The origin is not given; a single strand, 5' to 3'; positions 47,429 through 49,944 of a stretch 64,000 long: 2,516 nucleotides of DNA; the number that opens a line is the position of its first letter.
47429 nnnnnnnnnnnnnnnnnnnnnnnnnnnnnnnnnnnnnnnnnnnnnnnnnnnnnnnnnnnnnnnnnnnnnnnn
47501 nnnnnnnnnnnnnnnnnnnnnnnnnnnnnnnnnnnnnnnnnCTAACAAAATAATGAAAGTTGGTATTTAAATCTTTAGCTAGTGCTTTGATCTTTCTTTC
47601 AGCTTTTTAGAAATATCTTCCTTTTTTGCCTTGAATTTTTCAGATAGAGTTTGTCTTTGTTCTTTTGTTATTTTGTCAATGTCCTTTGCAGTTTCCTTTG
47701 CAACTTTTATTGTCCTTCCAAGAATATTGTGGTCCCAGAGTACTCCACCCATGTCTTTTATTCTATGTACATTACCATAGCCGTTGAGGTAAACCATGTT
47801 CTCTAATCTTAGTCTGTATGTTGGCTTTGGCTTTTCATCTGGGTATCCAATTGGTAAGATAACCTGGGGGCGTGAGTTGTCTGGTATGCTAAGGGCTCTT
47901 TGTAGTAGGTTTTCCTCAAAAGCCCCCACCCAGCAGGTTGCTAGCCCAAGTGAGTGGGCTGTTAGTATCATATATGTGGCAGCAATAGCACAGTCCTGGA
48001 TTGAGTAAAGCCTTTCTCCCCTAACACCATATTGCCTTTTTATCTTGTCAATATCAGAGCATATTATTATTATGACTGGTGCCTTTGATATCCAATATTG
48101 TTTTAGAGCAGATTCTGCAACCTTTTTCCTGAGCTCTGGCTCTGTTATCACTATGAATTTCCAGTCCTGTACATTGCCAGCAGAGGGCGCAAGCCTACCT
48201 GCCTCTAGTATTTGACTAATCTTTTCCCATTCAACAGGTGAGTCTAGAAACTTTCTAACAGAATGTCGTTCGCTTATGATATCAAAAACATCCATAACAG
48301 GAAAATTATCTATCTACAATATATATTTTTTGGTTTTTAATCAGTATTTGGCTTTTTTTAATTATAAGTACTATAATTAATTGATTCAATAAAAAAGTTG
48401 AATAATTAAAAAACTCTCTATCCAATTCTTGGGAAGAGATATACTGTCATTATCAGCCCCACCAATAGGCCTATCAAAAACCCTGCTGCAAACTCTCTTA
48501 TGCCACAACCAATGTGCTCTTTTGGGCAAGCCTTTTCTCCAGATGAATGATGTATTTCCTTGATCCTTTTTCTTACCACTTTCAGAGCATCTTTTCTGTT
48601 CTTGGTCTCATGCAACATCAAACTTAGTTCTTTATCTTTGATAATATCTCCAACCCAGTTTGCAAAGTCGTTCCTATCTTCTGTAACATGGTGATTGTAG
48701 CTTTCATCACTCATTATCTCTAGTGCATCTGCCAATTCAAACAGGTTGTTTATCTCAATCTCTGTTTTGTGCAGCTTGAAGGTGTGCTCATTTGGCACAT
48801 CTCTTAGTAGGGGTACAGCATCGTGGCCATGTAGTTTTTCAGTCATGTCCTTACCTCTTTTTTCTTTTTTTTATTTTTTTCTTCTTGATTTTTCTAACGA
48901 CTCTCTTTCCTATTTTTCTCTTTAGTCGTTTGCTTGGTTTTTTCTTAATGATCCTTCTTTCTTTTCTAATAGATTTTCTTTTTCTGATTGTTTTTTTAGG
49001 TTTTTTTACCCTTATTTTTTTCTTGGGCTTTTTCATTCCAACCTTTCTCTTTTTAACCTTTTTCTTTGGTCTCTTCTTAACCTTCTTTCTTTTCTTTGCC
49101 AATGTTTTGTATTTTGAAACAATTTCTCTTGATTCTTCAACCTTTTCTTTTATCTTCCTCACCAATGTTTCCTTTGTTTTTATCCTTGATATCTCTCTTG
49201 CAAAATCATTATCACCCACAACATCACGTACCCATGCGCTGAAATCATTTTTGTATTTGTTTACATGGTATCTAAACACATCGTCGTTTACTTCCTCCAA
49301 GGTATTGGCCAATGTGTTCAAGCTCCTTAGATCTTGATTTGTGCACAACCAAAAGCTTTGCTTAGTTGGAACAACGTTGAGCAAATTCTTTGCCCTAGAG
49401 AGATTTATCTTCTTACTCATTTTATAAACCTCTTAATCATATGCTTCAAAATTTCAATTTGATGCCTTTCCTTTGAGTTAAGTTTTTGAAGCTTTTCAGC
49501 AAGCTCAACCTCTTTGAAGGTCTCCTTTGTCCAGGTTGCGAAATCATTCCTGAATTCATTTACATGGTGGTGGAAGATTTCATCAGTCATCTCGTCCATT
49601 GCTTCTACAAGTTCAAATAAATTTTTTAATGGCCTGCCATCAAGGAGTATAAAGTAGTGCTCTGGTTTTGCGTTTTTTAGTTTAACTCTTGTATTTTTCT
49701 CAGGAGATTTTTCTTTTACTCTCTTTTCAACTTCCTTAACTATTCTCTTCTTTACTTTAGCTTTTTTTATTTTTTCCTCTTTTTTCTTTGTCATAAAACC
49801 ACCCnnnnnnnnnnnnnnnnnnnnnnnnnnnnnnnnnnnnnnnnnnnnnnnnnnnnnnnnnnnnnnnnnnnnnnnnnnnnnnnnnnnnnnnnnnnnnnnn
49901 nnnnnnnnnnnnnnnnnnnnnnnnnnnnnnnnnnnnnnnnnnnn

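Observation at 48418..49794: Tandem trio of paralogs with a novel ~65-aa domain and poly-lysine tails, next to glycogen genes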

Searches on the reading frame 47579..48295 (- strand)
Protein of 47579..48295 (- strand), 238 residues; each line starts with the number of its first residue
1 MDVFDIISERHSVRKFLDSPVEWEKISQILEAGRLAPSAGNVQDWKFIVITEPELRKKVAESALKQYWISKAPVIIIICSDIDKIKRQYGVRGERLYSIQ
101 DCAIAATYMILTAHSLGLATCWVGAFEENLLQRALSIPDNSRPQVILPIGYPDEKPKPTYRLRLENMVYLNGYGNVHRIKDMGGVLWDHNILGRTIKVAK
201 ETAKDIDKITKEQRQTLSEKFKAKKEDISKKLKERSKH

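Call 3: search_protein_families(library=pfam, proteins=[window:47579-48295:-], max_evalue=1)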
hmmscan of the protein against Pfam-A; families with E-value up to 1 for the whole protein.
window:47579-48295:- (238 aa): 3 families
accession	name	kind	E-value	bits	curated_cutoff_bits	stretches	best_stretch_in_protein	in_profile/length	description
PF00881.29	Nitroreductase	-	1.8e-36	126.3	23.5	2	7-69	1-63/167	Nitroreductase family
PF14512.11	TM1586_NiRdase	-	3e-17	63.4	27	3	61-172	54-153/215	Putative TM nitroreductase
PF14698.11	ASL_C2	-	0.052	14.4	27.3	1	189-224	22-57/69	Argininosuccinate lyase C-terminal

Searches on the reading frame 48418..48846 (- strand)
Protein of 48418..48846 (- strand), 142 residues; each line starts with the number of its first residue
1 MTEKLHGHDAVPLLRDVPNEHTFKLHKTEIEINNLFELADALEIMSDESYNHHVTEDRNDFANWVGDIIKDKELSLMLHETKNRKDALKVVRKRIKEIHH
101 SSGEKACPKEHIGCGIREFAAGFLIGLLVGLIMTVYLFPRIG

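Call 3: search_protein_families(library=pfam, proteins=[window:48418-48846:-], max_evalue=1)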
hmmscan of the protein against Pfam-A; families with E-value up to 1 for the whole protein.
window:48418-48846:- (142 aa): 5 families
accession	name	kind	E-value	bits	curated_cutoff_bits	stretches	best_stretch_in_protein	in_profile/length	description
PF19027.5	DUF5752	-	0.00011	22.1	23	2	57-97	56-97/208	Family of unknown function (DUF5752)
PF09853.14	DUF2080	-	0.0031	17.7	21.5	1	82-114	9-40/50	Putative transposon-encoded protein (DUF2080)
PF06741.18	LsmAD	-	0.071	14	25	1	39-60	30-53/72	LsmAD domain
PF17436.7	DUF5415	-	0.13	12.8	25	1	57-83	18-45/66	Family of unknown function (DUF5415)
PF03091.20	CutA1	-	0.25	11.6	22.4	1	63-100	40-74/99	CutA1 divalent ion tolerance protein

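Call 6: search_protein_families(library=ncbifam, proteins=[window:48418-48846:-], max_evalue=0.1)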
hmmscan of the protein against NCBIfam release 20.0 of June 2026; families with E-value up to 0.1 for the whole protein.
window:48418-48846:- (142 aa): 1 family
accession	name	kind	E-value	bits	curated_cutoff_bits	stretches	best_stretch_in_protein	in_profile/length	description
NF041095.1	dival_cat_tol_CutA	equivalog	0.012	15.7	120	1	61-100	38-74/100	divalent-cation tolerance protein CutA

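Call 83: search_protein_families(library=padloc, proteins=[window:48418-48846:-], max_evalue=0.01)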
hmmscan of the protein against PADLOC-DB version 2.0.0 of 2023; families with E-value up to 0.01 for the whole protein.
window:48418-48846:- (142 aa): 1 family
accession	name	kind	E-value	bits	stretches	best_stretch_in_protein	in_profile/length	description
PDLC02148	Csn2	-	0.0024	15.9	1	38-95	76-133/215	-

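Call 84: search_protein_families(library=phrogs, proteins=[window:48418-48846:-], max_evalue=0.01)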
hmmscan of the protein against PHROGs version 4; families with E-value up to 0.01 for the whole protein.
window:48418-48846:- (142 aa): 0 families

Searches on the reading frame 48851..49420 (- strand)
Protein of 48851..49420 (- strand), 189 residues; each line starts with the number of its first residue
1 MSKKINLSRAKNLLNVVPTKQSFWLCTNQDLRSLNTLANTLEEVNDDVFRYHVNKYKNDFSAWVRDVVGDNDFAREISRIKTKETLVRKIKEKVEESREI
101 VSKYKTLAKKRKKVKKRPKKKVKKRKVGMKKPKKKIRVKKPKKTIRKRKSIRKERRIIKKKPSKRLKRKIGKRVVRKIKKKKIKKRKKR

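Call 3: search_protein_families(library=pfam, proteins=[window:48851-49420:-], max_evalue=1)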
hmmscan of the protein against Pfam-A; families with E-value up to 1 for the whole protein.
window:48851-49420:- (189 aa): 2 families
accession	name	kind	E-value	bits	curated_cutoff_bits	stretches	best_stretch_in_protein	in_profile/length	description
PF19027.5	DUF5752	-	2e-06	27.8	23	1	27-93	16-94/208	Family of unknown function (DUF5752)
PF17100.10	NACHT_N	-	0.031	14.6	30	1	40-88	166-218/220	N-terminal domain of NWD NACHT-NTPase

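Call 6: search_protein_families(library=ncbifam, proteins=[window:48851-49420:-], max_evalue=0.1)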
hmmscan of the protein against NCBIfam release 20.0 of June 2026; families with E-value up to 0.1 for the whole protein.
window:48851-49420:- (189 aa): 0 families

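Call 83: search_protein_families(library=padloc, proteins=[window:48851-49420:-], max_evalue=0.01)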
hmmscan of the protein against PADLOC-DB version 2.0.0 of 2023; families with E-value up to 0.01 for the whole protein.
window:48851-49420:- (189 aa): 1 family
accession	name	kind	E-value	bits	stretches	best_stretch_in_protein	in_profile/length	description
PDLC03029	MTase_I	-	0.0003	17.4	1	20-91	67-140/661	Type I methyltransferase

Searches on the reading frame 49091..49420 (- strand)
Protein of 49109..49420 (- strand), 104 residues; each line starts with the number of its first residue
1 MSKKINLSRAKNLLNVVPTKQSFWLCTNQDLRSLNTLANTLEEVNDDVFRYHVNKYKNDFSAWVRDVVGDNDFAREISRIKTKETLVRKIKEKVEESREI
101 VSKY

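Call 17: find_related_loci(query=A4, collection=genome_contigs, flank=10000)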
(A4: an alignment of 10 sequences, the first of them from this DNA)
Query A4 (93 aa) in genome_contigs; peptide patterns used: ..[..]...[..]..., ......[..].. (x = any residue, [..] = any of these).
74 stretches matched a pattern; 26 encode a relative of the query (tblastn E <= 1e-3); 26 distinct loci.
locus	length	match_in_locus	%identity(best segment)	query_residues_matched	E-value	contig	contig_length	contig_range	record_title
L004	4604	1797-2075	80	1-93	2e-47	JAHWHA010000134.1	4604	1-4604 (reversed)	MAG: Candidatus Woesearchaeota archaeon isolate FT1_346 k127_60584226, whole genome shotgun sequence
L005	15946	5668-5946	71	1-93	3e-44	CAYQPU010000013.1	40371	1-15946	MAG TPA_asm: uncultured Methanosarcinales archaeon isolate binchicken_co97_164 genome assembly, contig: NODE_3841_length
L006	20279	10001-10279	72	1-93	3e-43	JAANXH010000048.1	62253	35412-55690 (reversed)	MAG: Candidatus Woesearchaeota archaeon isolate SuakinDeep_MAG79_5 MAG795_48, whole genome shotgun sequence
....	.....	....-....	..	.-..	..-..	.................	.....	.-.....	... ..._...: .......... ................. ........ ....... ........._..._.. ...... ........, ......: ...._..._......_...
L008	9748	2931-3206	62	2-93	3e-37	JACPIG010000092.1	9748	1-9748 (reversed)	MAG: Candidatus Woesearchaeota archaeon isolate NC_groundwater_434_Ag_B-0.1um_47_10 GD18-4_B1_scaffold_1283259, whole ge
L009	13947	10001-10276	62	2-93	5e-37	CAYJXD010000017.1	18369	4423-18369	MAG TPA_asm: uncultured Methanosarcinales archaeon isolate ERP125453_co1_510 genome assembly, contig: NODE_3032_length_1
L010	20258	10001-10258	62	2-87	2e-36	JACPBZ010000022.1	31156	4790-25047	MAG: Candidatus Woesearchaeota archaeon isolate NC_groundwater_270_Ag_S-0.2um_49_8 S5_GD2017_2_S2_scaffold_1358, whole g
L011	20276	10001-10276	61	2-93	5e-36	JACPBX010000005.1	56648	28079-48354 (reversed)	MAG: Candidatus Woesearchaeota archaeon isolate NC_groundwater_268_Ag_S-0.2um_49_15 S5_GD2017_2_S2_scaffold_280, whole g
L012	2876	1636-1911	58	2-93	4e-35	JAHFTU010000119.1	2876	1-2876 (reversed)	MAG: Candidatus Woesearchaeota archaeon isolate nzgw63 NODE_76498_length_2877_cov_5.122279, whole genome shotgun sequenc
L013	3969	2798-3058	61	2-88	8e-35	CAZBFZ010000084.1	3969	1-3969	MAG TPA_asm: uncultured Methanosarcinales archaeon isolate binchicken_co125_500 genome assembly, contig: NODE_45313_leng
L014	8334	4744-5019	59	2-93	1e-34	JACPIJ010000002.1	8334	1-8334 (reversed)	MAG: Candidatus Woesearchaeota archaeon isolate NC_groundwater_437_Ag_B-0.1um_48_22 GD18-4_B1_scaffold_43260, whole geno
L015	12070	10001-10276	60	2-93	1e-34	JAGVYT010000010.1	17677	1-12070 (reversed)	Candidatus Woesearchaeota archaeon isolate RIFCSPHIGHO2_02_FULL_45_15 rifcsphigho2_02_scaffold_5520, whole genome shotgu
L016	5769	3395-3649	60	2-86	3e-34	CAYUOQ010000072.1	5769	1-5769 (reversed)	MAG TPA_asm: uncultured Methanosarcinales archaeon isolate SRP269290_co3_865 genome assembly, contig: NODE_20763_length_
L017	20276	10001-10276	58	2-93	3e-34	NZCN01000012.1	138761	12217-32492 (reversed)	MAG: Candidatus Woesearchaeota archaeon isolate ARS1199 MHASMcontig_200875, whole genome shotgun sequence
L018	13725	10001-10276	55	2-93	7e-34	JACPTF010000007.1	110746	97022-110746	MAG: Candidatus Woesearchaeota archaeon isolate NC_groundwater_725_Ag_S-0.2um_48_19 S36_SO-2_scaffold_79092, whole genom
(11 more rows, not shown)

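Call 29: predict_structure(alignment_id=A5)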
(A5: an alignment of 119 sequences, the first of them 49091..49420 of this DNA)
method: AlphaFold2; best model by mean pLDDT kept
length: 110 residues; sequences in the alignment: 119
mean_pLDDT: 92.2   pTM: 0.82
mean pLDDT of the five models: 92.2, 91.2, 90.7, 89.1, 85.5
residues with pLDDT >= 90: 93; 70-90: 13; 50-70: 3; < 50: 1
segments of 3 or more residues with pLDDT < 50: none
pLDDT, mean of each block of 10 residues (from residue 1): 79 94 91 95 94 95 96 95 97 95 84
secondary structure, 60 per line:
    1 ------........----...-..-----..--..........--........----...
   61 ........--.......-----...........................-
elements in order: H7-14 H34-43 H46-52 H59-68 H71-77 H83-109

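Call 33: fold_search(model_id=the predicted structure, library=pdb)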
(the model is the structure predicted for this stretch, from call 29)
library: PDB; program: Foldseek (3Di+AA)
matches with E <= 10: 18; with E <= 0.001: 0
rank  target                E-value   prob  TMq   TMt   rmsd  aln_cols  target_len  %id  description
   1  9sob_C                2.0e+00  0.04  0.22  0.03  15.7        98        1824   12  Structural Model of the Nuclear Pore Complex in Arabidopsis thaliana (released 2025-11-05)
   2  9sob_C16              2.0e+00  0.04  0.22  0.03  15.8        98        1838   12  Structural Model of the Nuclear Pore Complex in Arabidopsis thaliana (released 2025-11-05)
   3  3puf_K                4.7e+00  0.01  0.16  0.11  11.8        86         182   15  Crystal structure of human RNase H2 complex (released 2010-12-22)
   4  6ei9_A                4.9e+00  0.18  0.41  0.17   3.3        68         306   13  Crystal structure of E. coli tRNA-dihydrouridine synthase B (DusB) (released 2018-01-17)
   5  6anr                  5.6e+00  0.02  0.21  0.16  14.2       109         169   14  Crystal structure of a self resistance protein ClbS from colibactin biosynthetic gene cluster (released 2018-06-27)
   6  1t98_B                7.5e+00  0.04  0.24  0.11  11.7        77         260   14  Crystal Structure of MukF(1-287) (released 2005-05-24)
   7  7bml_C                7.5e+00  0.02  0.24  0.17  15.7       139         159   11  Crystal structure of outer surface protein C (OspC) from Borrelia burgdorferi (released 2021-02-10)
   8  8z7a_D                7.5e+00  0.02  0.21  0.11  16.4       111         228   19  Open Barrel Structure of Translin from Trichoderma virens (released 2025-04-23)
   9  3kv6_D                7.5e+00  0.02  0.18  0.06  13.4        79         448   14  Structure of KIAA1718, human Jumonji demethylase, in complex with alpha-ketoglutarate (released 2009-12-22)
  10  2nxx_E                8.0e+00  0.02  0.28  0.15  15.3       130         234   11  Crystal Structure of the Ligand-Binding Domains of the T.castaneum (Coleoptera) Heterodimer EcrUSP Bound to Ponasteron (released 2007-10-02)
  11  7uj2_A                8.0e+00  0.02  0.24  0.17  15.4       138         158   11  OspC Type B (released 2023-04-05)
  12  7oyh_A                8.0e+00  0.02  0.18  0.08  10.2        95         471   15  Crystal structure of depupylase Dop in complex with Pup and ADP/tetrafluoromagnesate (released 2021-12-01)
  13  5f5u_G                8.5e+00  0.02  0.22  0.14  13.9        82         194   12  Crystal structure of the Snu23-Prp38-MFAP1(217-258) complex of Chaetomium thermophilum (released 2016-10-19)
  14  6yxx_BI               8.5e+00  0.01  0.18  0.10  15.6       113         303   11  State A of the Trypanosoma brucei mitoribosomal large subunit assembly intermediate (released 2020-10-14)
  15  5uaq_C                9.0e+00  0.02  0.21  0.02  14.1        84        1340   12  Escherichia coli RNA polymerase RpoB H526Y mutant (released 2017-01-11)
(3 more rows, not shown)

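Call 84: search_protein_families(library=phrogs, proteins=[window:49109-49420:-], max_evalue=0.01)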
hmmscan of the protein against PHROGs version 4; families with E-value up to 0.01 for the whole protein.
window:49109-49420:- (104 aa): 0 families

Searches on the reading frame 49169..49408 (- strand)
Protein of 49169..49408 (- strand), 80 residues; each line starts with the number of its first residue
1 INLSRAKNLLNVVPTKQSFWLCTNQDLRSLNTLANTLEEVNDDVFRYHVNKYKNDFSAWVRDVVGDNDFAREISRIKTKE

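Call 59: predict_structure(alignment_id=A6)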
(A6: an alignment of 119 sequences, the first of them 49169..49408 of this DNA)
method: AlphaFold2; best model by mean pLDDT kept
length: 80 residues; sequences in the alignment: 119
mean_pLDDT: 95.8   pTM: 0.84
mean pLDDT of the five models: 95.8, 95.6, 95.5, 94.0, 91.4
residues with pLDDT >= 90: 78; 70-90: 2; 50-70: 0; < 50: 0
segments of 3 or more residues with pLDDT < 50: none
pLDDT, mean of each block of 10 residues (from residue 1): 91 97 97 96 97 97 97 94
secondary structure, 60 per line:
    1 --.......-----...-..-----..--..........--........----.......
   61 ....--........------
elements in order: H3-9 H30-39 H42-48 H55-64 H67-74

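Call 62: fold_search(model_id=the predicted structure, library=pdb)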
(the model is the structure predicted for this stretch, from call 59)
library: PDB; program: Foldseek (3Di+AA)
matches with E <= 10: 35; with E <= 0.001: 0
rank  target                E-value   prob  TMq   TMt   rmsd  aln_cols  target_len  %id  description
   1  4cso_D                2.4e-01  0.91  0.54  0.22   3.4        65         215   22  The structure of OrfY from Thermoproteus tenax (released 2014-03-19)
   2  4cso_B                5.0e-01  0.80  0.53  0.22   3.1        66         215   21  The structure of OrfY from Thermoproteus tenax (released 2014-03-19)
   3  4cso_A                5.3e-01  0.84  0.55  0.22   3.3        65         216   20  The structure of OrfY from Thermoproteus tenax (released 2014-03-19)
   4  8qo9_H                3.9e+00  0.05  0.28  0.31   9.0        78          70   14  Cryo-EM structure of a human spliceosomal B complex protomer (released 2024-01-24)
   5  4bec_B                4.7e+00  0.02  0.24  0.05   9.9        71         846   15  MUTANT (K220A) OF THE HSDR SUBUNIT OF THE ECOR124I RESTRICTION ENZYME IN COMPLEX WITH ATP (released 2014-03-26)
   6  4bec_A                4.7e+00  0.02  0.24  0.04  11.8        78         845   17  MUTANT (K220A) OF THE HSDR SUBUNIT OF THE ECOR124I RESTRICTION ENZYME IN COMPLEX WITH ATP (released 2014-03-26)
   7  4f7r_D                5.4e+00  0.09  0.36  0.14   3.0        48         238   14  Crystal structure of 14-3-3 protein from Giardia intestinalis (released 2013-05-22)
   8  8yw2_A                5.4e+00  0.03  0.20  0.12   7.1        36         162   17  Semliki Forest virus viron in complex with VLDLR (released 2024-12-11)
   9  4m4z                  6.1e+00  0.09  0.29  0.17   3.2        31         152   19  SH3 and SH2 domains of human Src-like adaptor protein 2 (SLAP2) (released 2013-11-06)
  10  3sih                  6.1e+00  0.02  0.16  0.06   8.3        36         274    6  The X-ray crystal structure of poly(ADP-ribose) glycohydrolase (PARG) from Thermomonospora curvata (released 2011-08-24)
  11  1qhl                  6.5e+00  0.01  0.18  0.08  15.4        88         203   18  CRYSTAL STRUCTURE OF THE N-TERMINAL DOMAIN OF MUKB AT 2.2A RESOLUTION (released 1999-11-10)
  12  2w00_A                7.0e+00  0.02  0.26  0.05  10.0        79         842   13  Crystal structure of the HsdR subunit of the EcoR124I restriction enzyme in complex with ATP (released 2008-12-16)
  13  4w2q_B                7.0e+00  0.01  0.18  0.21   9.3        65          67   17  Anti-Marburgvirus Nucleoprotein Single Domain Antibody C Complexed with Nucleoprotein C-terminal domain (released 2017-10-11)
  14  3hyc_B                7.0e+00  0.01  0.16  0.09   8.9        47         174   11  Crystal structure of E. coli phosphatase YrbI, with Mg, tetragonal form (released 2009-09-01)
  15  6rlz_A                7.4e+00  0.12  0.22  0.08   0.5        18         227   17  Crystal Structure of 14-3-3zeta in complex with a macrocyclic 8-mer peptide derived from ExoS (released 2020-03-18)
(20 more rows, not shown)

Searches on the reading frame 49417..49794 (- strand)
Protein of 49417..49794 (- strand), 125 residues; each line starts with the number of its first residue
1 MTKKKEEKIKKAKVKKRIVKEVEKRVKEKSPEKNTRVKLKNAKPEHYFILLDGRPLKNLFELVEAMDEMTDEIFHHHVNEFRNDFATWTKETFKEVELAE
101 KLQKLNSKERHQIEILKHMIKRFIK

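Call 3: search_protein_families(library=pfam, proteins=[window:49417-49794:-], max_evalue=1)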
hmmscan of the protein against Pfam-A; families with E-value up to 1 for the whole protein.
window:49417-49794:- (125 aa): 5 families
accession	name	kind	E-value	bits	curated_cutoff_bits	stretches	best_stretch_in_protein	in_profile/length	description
PF19027.5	DUF5752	-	3.9e-08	33.3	23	1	75-122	39-97/208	Family of unknown function (DUF5752)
PF01797.21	Y1_Tnp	-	0.021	15.4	23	1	11-90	17-99/121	Transposase IS200 like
PF25423.1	DUF7893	-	0.04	14.6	27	1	76-106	22-53/90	Domain of unknown function (DUF7893)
PF00176.29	SNF2-rel_dom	-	0.054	13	24.9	1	3-124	115-217/290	SNF2-related domain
PF12401.13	FhaA_N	-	0.21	12.5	25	0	3-78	18-86/115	FhaA, N-terminal domain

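Call 6: search_protein_families(library=ncbifam, proteins=[window:49417-49794:-], max_evalue=0.1)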
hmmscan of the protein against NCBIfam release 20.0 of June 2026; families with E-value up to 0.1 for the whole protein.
window:49417-49794:- (125 aa): 0 families

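Call 51: search_solved_structures(query=window:49417-49794:-, max_evalue=1, show_alignments=1)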
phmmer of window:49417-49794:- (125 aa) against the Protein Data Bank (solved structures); distinct sequences matched with E-value up to 1: 3.
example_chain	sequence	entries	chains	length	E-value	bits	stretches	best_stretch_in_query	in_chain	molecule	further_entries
4cso_A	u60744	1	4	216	0.00093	22.9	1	45-117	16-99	ORFY PROTEIN, TRANSCRIPTION FACTOR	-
2zw1_A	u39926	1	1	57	0.94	13.2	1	46-90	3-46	Protein LG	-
3fil_A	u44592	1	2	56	0.95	13.2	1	47-91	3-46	Immunoglobulin G-binding protein G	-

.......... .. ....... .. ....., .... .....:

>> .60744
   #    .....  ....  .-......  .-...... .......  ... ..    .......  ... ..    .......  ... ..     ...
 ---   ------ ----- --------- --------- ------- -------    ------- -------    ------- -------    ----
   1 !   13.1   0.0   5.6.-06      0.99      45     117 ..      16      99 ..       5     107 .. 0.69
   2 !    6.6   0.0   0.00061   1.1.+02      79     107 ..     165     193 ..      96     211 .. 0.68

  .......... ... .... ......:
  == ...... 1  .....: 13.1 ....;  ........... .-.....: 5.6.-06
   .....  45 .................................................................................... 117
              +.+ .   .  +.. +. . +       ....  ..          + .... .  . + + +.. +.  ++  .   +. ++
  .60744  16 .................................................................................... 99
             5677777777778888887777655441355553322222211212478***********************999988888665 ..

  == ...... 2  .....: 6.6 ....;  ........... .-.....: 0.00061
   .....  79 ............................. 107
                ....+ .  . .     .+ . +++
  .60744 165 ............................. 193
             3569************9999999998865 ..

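Call 83: search_protein_families(library=padloc, proteins=[window:49417-49794:-], max_evalue=0.01)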
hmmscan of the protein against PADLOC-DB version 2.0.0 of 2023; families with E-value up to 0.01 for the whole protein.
window:49417-49794:- (125 aa): 0 families

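Call 84: search_protein_families(library=phrogs, proteins=[window:49417-49794:-], max_evalue=0.01)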
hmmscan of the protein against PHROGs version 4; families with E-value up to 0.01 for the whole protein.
window:49417-49794:- (125 aa): 0 families
